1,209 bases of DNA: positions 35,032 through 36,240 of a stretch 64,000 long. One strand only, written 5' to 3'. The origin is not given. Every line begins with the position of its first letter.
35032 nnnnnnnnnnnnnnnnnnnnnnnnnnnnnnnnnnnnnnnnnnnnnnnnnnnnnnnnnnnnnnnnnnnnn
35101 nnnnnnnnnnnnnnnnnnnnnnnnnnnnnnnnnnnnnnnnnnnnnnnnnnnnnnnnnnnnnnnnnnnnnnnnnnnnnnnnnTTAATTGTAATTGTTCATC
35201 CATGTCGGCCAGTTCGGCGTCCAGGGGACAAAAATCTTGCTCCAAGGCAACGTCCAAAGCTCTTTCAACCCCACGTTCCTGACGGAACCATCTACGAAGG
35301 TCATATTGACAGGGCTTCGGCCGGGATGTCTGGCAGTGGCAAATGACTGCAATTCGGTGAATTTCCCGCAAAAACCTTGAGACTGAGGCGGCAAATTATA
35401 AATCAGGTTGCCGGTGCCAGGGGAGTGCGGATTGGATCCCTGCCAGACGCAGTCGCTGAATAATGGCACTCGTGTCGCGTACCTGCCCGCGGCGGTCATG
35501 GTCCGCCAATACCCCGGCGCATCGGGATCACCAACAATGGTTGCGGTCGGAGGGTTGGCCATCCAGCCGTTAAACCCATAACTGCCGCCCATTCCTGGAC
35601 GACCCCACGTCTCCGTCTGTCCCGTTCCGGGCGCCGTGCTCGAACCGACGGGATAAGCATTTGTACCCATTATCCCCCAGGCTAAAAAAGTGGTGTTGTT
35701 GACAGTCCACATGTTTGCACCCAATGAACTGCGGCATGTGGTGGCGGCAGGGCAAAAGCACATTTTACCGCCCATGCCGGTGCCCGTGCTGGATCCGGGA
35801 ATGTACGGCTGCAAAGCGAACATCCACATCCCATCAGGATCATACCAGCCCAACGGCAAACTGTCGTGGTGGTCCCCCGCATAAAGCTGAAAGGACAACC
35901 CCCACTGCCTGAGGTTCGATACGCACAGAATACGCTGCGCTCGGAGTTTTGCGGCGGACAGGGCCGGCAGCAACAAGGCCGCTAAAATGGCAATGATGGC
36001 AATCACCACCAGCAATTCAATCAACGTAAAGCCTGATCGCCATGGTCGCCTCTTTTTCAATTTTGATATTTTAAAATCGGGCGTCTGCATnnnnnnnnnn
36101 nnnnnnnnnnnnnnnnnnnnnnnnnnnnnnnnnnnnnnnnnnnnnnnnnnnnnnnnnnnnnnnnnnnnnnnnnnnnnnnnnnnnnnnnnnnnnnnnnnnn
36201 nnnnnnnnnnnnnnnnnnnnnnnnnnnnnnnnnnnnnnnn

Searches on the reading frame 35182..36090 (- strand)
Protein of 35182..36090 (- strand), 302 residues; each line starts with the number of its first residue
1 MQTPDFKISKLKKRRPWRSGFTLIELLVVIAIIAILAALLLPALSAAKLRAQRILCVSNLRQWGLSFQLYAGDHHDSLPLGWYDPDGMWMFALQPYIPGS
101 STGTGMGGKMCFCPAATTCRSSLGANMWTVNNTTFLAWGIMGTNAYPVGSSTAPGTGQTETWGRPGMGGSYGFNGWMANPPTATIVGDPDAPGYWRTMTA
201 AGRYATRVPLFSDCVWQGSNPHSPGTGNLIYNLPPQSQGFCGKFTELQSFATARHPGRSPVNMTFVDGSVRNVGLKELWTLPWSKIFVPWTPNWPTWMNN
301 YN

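Call 61: search_protein_families(library=pfam, proteins=[window:35182-36090:-], max_evalue=0.001)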
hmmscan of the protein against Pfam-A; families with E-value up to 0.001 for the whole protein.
window:35182-36090:- (302 aa): 2 families
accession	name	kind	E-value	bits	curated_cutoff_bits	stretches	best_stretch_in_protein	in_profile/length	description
PF07963.17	N_methyl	-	2.9e-07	30.2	21.2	1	18-41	4-27/27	Prokaryotic N-terminal methylation motif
PF07596.16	SBP_bac_10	-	0.00082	19.9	23.3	0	50-95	6-58/268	Protein of unknown function (DUF1559)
